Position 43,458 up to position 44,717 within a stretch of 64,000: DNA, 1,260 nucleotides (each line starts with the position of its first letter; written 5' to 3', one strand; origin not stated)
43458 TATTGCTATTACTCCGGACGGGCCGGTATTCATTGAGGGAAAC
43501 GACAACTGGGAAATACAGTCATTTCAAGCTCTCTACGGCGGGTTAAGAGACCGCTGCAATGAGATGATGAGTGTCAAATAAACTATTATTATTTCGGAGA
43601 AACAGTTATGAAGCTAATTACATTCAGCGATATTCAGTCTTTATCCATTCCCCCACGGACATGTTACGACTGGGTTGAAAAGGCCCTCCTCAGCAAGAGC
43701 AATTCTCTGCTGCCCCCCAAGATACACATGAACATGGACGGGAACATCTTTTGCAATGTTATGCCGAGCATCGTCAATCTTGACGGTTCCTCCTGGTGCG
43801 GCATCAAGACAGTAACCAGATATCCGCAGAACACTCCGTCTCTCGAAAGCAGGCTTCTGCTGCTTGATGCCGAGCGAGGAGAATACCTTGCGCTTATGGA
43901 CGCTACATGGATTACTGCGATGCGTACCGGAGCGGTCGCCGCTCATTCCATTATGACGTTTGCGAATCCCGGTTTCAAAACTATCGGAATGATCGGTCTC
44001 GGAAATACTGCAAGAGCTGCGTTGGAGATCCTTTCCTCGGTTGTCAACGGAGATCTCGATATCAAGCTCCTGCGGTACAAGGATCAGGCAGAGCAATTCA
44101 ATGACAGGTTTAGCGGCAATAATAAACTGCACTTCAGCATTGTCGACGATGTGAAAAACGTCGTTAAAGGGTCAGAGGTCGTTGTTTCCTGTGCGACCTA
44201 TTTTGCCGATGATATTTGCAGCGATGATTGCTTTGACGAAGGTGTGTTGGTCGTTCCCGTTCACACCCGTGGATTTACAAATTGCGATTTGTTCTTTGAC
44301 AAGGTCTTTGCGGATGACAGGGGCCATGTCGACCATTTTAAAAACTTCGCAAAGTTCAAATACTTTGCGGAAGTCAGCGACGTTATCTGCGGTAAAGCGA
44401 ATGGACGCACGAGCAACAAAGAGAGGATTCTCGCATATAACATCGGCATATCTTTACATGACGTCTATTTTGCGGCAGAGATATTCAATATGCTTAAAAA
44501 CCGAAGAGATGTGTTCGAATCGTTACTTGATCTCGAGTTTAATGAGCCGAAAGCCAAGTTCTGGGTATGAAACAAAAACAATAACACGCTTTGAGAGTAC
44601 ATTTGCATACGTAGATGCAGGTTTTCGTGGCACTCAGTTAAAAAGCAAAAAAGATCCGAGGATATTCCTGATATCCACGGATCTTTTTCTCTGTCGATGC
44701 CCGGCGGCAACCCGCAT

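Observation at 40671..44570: Low-G+C three-gene island behind prfB: LicC-like cytidylyltransferase fused to a CobD/HisC-like PLP enzyme, a TupA-like ATP-grasp and an OCD-family enzyme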

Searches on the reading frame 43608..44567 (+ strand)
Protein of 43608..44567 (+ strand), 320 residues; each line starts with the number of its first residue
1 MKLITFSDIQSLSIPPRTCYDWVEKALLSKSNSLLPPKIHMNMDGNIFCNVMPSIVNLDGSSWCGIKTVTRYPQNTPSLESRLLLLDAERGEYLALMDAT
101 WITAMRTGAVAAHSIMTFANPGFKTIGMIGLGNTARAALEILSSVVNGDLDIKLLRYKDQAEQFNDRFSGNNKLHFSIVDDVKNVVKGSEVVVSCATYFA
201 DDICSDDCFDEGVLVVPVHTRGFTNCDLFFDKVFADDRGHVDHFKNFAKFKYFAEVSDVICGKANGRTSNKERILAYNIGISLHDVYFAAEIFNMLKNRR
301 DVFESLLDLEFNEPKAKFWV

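Call 3: search_protein_families(library=pfam, proteins=[window:43608-44567:+], max_evalue=0.01)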
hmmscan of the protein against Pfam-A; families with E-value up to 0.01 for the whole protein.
window:43608-44567:+ (320 aa): 1 family
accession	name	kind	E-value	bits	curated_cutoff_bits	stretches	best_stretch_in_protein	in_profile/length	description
PF02423.21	OCD_Mu_crystall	-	5.4e-27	95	24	1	18-297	19-311/314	Ornithine cyclodeaminase/mu-crystallin family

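Call 4: search_protein_families(library=ncbifam, proteins=[window:43608-44567:+], max_evalue=0.01)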
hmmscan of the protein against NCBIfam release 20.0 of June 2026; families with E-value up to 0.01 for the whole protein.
window:43608-44567:+ (320 aa): 13 families
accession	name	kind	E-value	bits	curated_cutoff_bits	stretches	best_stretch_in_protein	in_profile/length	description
NF006379.0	PRK08618.1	equivalog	7.9e-27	94.4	417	2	29-215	30-218/326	ornithine cyclodeaminase family protein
TIGR02371.1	ala_DH_arch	equivalog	1.3e-22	80.3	409.15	1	17-196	17-200/325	alanine dehydrogenase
TIGR03944.1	dehyd_SbnB_fam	equivalog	1.4e-18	67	326.9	1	3-294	3-313/327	2,3-diaminopropionate biosynthesis protein SbnB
NF004793.0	PRK06141.1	equivalog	5.1e-18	65.1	322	1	50-297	51-312/314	bifunctional Delta(1)-pyrroline-2-carboxylate/Delta(1)-piperideine-2-carboxylate reductase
NF004848.0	PRK06199.1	subfamily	1.6e-15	57.1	362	1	61-202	94-237/379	tyramine oxidase subunit B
NF045643.1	ImmsucRedBhcD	equivalog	4.2e-14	52.6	500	1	65-298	65-312/321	iminosuccinate reductase BhcD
NF006141.0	PRK08291.1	equivalog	1.1e-12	47.6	408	1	76-297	84-320/330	cyclodeaminase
NF005603.0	PRK07340.1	equivalog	2e-12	47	266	1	35-217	39-217/307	delta(1)-pyrroline-2-carboxylate reductase family protein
TIGR02992.1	ectoine_eutC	equivalog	8.8e-12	44.7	471.65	1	77-216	82-221/326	ectoine utilization protein EutC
NF005011.0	PRK06407.1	subfamily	4.9e-09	35.8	337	1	82-195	78-190/302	ornithine cyclodeaminase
NF005296.0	PRK06823.1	equivalog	9.8e-09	34.6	438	1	77-198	81-201/315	ornithine cyclodeaminase family protein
NF005762.1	PRK07589.1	equivalog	1.2e-08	34.3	350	1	66-214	67-219/334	ornithine cyclodeaminase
NF045512.1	PyrPipCarbRedLhpI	equivalog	4.7e-07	29.3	400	1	74-197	74-194/298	bifunctional Delta(1)-pyrroline-2-carboxylate/Delta(1)-piperideine-2-carboxylate reductase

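Call 8: search_solved_structures(query=window:43608-44567:+, max_evalue=0.00001)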
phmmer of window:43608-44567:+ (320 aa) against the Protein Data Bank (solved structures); distinct sequences matched with E-value up to 0.00001: 7.
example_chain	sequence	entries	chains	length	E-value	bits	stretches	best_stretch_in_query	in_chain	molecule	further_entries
6t3e_A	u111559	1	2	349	1.1e-16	64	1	2-205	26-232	DELTA1-pyrroline-2-carboxylate reductase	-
4m54_A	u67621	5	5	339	1.5e-13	53.7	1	58-296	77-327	Putative ornithine cyclodeaminase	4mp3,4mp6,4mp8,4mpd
1omo_A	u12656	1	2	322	5.4e-11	45.3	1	21-147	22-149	alanine dehydrogenase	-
1vll_A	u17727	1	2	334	6.2e-11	45.1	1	21-147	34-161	alanine dehydrogenase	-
4bv8_A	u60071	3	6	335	3.2e-08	36.2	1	50-197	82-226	THIOMORPHOLINE-CARBOXYLATE DEHYDROGENASE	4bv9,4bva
2i99_A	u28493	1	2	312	2.8e-07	33.1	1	76-195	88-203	Mu-crystallin homolog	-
7rbp_A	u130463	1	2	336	5.9e-07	32.1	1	21-136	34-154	Ornithine cyclodeaminase/mu-crystallin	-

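Call 42: find_related_loci(query=A3, collection=metagenome_contigs, flank=10000)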
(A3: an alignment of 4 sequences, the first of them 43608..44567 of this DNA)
Query A3 (320 aa) in metagenome_contigs; peptide patterns used: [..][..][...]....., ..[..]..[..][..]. (x = any residue, [..] = any of these).
364 stretches matched a pattern; 206 encode a relative of the query (tblastn E <= 1e-3); the best 80 are kept; 80 distinct loci.
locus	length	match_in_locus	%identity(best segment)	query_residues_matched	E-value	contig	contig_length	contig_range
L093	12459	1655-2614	65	1-320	3e-142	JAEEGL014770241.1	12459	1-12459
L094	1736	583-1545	62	1-320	2e-149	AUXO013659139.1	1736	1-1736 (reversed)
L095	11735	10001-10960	61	1-320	7e-138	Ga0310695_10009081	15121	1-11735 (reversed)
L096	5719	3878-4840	59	1-320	6e-137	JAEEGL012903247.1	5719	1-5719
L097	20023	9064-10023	61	1-320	3e-136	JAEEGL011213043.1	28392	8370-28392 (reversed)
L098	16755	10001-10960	61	1-320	3e-136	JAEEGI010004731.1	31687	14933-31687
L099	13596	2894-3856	60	1-320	3e-136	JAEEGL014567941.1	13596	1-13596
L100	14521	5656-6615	61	1-320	7e-136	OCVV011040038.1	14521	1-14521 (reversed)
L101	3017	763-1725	61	1-320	1e-140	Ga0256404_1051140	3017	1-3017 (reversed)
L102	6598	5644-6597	61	1-318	4e-135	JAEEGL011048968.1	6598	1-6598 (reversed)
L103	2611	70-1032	60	1-320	7e-141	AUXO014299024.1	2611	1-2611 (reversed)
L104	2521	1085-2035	63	1-320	3e-141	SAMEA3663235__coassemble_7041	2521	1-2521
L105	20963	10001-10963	59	1-320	1e-133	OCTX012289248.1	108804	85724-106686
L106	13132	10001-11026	58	1-320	1e-133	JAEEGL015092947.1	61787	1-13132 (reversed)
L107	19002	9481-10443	61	1-320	3e-133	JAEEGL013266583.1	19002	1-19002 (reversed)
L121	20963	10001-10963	57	1-320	2e-122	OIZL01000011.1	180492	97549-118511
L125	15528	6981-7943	57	1-320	1e-121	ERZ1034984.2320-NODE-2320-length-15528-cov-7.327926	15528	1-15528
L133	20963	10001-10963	57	1-320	3e-120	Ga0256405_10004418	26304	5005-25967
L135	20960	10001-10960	55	1-320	3e-120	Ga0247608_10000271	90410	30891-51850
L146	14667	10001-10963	56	1-320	3e-116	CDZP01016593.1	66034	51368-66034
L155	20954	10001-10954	56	1-320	8e-114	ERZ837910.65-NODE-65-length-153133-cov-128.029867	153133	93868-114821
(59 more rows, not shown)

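Call 45: search_protein_families(library=pfam, proteins=[L155:6775-7473:+, L155:7828-8967:+, L155:10982-11890:+, L155:11899-13461:+, L155:13490-15247:+, L121:7036-8358:+, L121:8331-9413:+, L121:10938-11684:+, L121:12876-14198:+, L121:14198-14869:+], max_evalue=0.0001)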
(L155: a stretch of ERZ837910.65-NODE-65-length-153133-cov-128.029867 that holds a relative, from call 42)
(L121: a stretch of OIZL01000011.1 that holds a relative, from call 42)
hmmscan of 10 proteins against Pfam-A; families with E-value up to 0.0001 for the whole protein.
L155:6775-7473:+ (233 aa): 1 family
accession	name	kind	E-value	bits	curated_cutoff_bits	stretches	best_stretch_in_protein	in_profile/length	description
PF00535.33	Glycos_transf_2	-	1.1e-27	97.5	23.3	1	10-166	2-166/168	Glycosyl transferase family 2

L155:7828-8967:+ (380 aa): 5 families
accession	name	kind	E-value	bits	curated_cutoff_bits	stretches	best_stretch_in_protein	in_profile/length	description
PF00534.26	Glycos_transf_1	-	3.4e-31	108.5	26.4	1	198-354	2-164/172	Glycosyl transferases group 1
PF13692.12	Glyco_trans_1_4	-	1.3e-25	90.7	27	1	212-348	2-142/142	Glycosyl transferases group 1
PF13439.12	Glyco_transf_4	-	5e-20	72.7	28.5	1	16-189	1-170/170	Glycosyltransferase Family 4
PF20706.3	GT4-conflict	-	4.2e-07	29.7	26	1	275-373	274-382/385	Family 4 Glycosyltransferase in conflict systems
PF13524.12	Glyco_trans_1_2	-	5e-05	23.7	25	1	292-370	60-136/144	Glycosyl transferase-like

L155:10982-11890:+ (303 aa): 3 families
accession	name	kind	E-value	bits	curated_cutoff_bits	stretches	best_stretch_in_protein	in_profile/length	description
PF00483.29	NTP_transferase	-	3.8e-12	46.8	21.2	1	74-189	1-117/245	Nucleotidyl transferase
PF12804.13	NTP_transf_3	-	3e-11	44.2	27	1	75-185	1-105/160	MobA-like NTP transferase domain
PF01128.25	IspD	-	1.7e-05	25.2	27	1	75-167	3-92/221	2-C-methyl-D-erythritol 4-phosphate cytidylyltransferase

L155:11899-13461:+ (521 aa): 2 families
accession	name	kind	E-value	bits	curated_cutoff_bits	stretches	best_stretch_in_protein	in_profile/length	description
PF07969.17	Amidohydro_3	-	5.9e-50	171.5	29.7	1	44-498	2-469/472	Amidohydrolase family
PF01979.26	Amidohydro_1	-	1e-09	38.5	25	1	301-497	140-342/345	Amidohydrolase family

L155:13490-15247:+ (586 aa): 5 families
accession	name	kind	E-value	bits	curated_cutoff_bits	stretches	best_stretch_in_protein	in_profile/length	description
PF01633.27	Choline_kinase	-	7.2e-14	52.2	29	1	320-533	2-227/300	Choline/ethanolamine kinase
PF01636.29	APH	-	1.6e-12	48.1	23.2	1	320-532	3-233/239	Phosphotransferase enzyme family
PF12804.13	NTP_transf_3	-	7.5e-12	46.1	27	1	70-167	1-91/160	MobA-like NTP transferase domain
PF00483.29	NTP_transferase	-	1.2e-09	38.5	21.2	1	70-177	2-117/245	Nucleotidyl transferase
PF02958.26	EcKL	-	7.1e-05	22.7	22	0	468-527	214-281/294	Ecdysteroid kinase-like family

L121:7036-8358:+ (441 aa): 2 families
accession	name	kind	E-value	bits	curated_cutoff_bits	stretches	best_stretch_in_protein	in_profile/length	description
PF00963.24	Cohesin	-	4.5e-15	56.5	24.1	2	34-159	1-135/139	Cohesin domain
PF00404.24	Dockerin_1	-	2.8e-06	27.9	22.9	1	374-429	2-54/57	Dockerin type I domain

L121:8331-9413:+ (361 aa): 3 families
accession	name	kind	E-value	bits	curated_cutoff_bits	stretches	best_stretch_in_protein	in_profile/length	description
PF00963.24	Cohesin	-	2.5e-14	54.1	24.1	1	49-175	2-137/139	Cohesin domain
PF09479.16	Flg_new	-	1.4e-10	41.6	27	1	186-252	1-65/65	Listeria-Bacteroides repeat domain (List_Bact_rpt)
PF02368.24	Big_2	-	7.9e-08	32.6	22.8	1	263-328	5-73/79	Bacterial Ig-like domain (group 2)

L121:10938-11684:+ (249 aa): 2 families
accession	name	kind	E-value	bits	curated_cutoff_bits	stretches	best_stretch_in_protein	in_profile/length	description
PF00483.29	NTP_transferase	-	1.2e-09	38.6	21.2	1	22-128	2-114/245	Nucleotidyl transferase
PF12804.13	NTP_transf_3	-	5e-09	37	27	1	22-125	1-96/160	MobA-like NTP transferase domain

L121:12876-14198:+ (441 aa): 2 families
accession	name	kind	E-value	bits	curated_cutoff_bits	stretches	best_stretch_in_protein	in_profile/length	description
PF12897.13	Asp_aminotransf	-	3.3e-146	487.8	27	1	29-435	11-418/421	Aspartate amino-transferase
PF00155.27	Aminotran_1_2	-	9.9e-11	41.9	19.7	1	75-388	29-333/361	Aminotransferase class I and II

L121:14198-14869:+ (224 aa): 1 family
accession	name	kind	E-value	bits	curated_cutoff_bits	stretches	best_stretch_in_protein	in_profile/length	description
PF06912.16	DUF1275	-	5.4e-56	189.9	25.4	1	18-216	2-192/193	Protein of unknown function (DUF1275)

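Call 46: search_protein_families(library=pfam, proteins=[L135:7492-8823:+, L135:8789-9331:+, L135:11330-12223:+, L135:12248-13390:+, L135:13390-14685:+, L146:8306-9643:+, L146:12521-14146:+, L133:9007-9906:+, L133:11358-12389:+, L125:9212-10138:+], max_evalue=0.0001)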
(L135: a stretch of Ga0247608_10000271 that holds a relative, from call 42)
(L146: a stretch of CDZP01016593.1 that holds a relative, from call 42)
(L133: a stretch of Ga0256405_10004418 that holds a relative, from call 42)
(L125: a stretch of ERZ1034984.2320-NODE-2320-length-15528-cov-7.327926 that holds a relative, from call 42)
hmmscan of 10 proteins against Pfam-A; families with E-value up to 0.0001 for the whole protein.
L135:7492-8823:+ (444 aa): 1 family
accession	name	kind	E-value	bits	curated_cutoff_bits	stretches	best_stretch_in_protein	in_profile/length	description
PF13304.12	AAA_21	-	1.4e-09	38.9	27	1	240-386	165-303/304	AAA domain, putative AbiEii toxin, Type IV TA system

L135:8789-9331:+ (181 aa): 0 families

L135:11330-12223:+ (298 aa): 6 families
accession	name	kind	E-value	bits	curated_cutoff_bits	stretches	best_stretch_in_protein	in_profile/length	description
PF12802.13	MarR_2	-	1.2e-11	45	27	1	2-51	2-51/61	MarR family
PF00483.29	NTP_transferase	-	5.7e-10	39.6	21.2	1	71-132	2-66/245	Nucleotidyl transferase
PF13412.12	HTH_24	-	2.1e-07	30.8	21.9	1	4-51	2-48/48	Winged helix-turn-helix DNA-binding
PF12804.13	NTP_transf_3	-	2.8e-06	28.1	27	1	71-146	1-68/160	MobA-like NTP transferase domain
PF09339.16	HTH_IclR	-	1.6e-05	25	22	1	8-51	6-49/52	IclR helix-turn-helix domain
PF25213.1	HVO_A0261_N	-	2.9e-05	24.3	35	1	6-52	12-56/86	HVO_A0261 N-terminal domain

L135:12248-13390:+ (381 aa): 3 families
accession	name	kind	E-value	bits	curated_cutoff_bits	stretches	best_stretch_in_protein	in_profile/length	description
PF00266.25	Aminotran_5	-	2.4e-31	109.5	21.5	1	23-306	27-316/371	Aminotransferase class-V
PF01212.27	Beta_elim_lyase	-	9.9e-09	35.4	27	1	58-223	46-223/288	Beta-eliminating lyase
PF01053.26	Cys_Met_Meta_PP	-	2.4e-06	26.8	27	1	56-185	64-190/381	Cys/Met metabolism PLP-dependent enzyme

L135:13390-14685:+ (432 aa): 2 families
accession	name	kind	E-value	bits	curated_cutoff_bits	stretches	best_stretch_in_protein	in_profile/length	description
PF13714.12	PEP_mutase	-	1.9e-57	195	31.5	1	149-407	1-240/240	Phosphoenolpyruvate phosphomutase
PF01467.32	CTP_transf_like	-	3.8e-12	47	21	1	12-111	7-103/133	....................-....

L146:8306-9643:+ (446 aa): 6 families
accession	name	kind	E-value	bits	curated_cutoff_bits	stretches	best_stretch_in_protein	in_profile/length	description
PF00534.26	Glycos_transf_1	-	2.2e-15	57.1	26.4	1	332-412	75-155/172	Glycosyl transferases group 1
PF13692.12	Glyco_trans_1_4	-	1.5e-13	51.7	27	1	328-412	57-139/142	Glycosyl transferases group 1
PF13439.12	Glyco_transf_4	-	6.9e-12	46.2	28.5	1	16-142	2-108/170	Glycosyltransferase Family 4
PF13579.12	Glyco_trans_4_4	-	1.1e-06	29.5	29.7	1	16-140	1-104/158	Glycosyl transferase 4-like domain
PF20706.3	GT4-conflict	-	8.2e-06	25.5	26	1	341-391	273-322/385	Family 4 Glycosyltransferase in conflict systems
PF08323.17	Glyco_transf_5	-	4.6e-05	23.7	22.7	0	2-50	1-49/239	Starch synthase catalytic domain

L146:12521-14146:+ (542 aa): 3 families
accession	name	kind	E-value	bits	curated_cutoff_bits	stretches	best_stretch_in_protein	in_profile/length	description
PF03050.20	DDE_Tnp_IS66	-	3e-78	263.5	23.1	1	183-476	2-282/284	Transposase IS66 family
PF13817.11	DDE_Tnp_IS66_C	-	8.4e-10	39.1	30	1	484-528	1-39/39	IS66 C-terminal element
PF13007.12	LZ_Tnp_IS66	-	9.1e-07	30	22.9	1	38-109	1-68/71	Transposase C of IS166 homeodomain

L133:9007-9906:+ (300 aa): 6 families
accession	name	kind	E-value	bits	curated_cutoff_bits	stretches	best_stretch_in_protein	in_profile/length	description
PF00483.29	NTP_transferase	-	1.1e-09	38.7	21.2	1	73-133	2-64/245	Nucleotidyl transferase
PF12802.13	MarR_2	-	6.7e-08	33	27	1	5-54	3-52/61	MarR family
PF12804.13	NTP_transf_3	-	2.8e-07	31.3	27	1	73-151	1-71/160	MobA-like NTP transferase domain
PF13412.12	HTH_24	-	1.9e-06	27.8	21.9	1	6-52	2-47/48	Winged helix-turn-helix DNA-binding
PF01047.28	MarR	-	2.7e-06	27.6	24.6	1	5-56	1-51/59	MarR family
PF09339.16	HTH_IclR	-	1.6e-05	25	22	1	10-53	6-49/52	IclR helix-turn-helix domain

L133:11358-12389:+ (344 aa): 3 families
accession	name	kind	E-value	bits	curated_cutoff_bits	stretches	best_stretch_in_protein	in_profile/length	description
PF13343.11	SBP_bac_6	-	3.1e-15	56.8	24.6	1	125-291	46-205/245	Bacterial extracellular solute-binding protein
PF13416.11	SBP_bac_8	-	4.2e-13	50.1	27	1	55-279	4-233/279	Bacterial extracellular solute-binding protein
PF01547.30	SBP_bac_1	-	1.1e-10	42.4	26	1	52-256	9-255/307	Bacterial extracellular solute-binding protein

L125:9212-10138:+ (309 aa): 5 families
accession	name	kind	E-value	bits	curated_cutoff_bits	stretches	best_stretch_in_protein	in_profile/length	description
PF00483.29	NTP_transferase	-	4.9e-10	39.8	21.2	1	84-146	2-66/245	Nucleotidyl transferase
PF12804.13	NTP_transf_3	-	2.5e-07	31.5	27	1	84-160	1-69/160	MobA-like NTP transferase domain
PF12802.13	MarR_2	-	3.3e-07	30.8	27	1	16-63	3-50/61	MarR family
PF13412.12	HTH_24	-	5.2e-07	29.6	21.9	1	17-63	2-47/48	Winged helix-turn-helix DNA-binding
PF24409.1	wHTH-PRTase_assc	-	1.4e-05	25.5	27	1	24-83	2-62/83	wHTH-PRTase associated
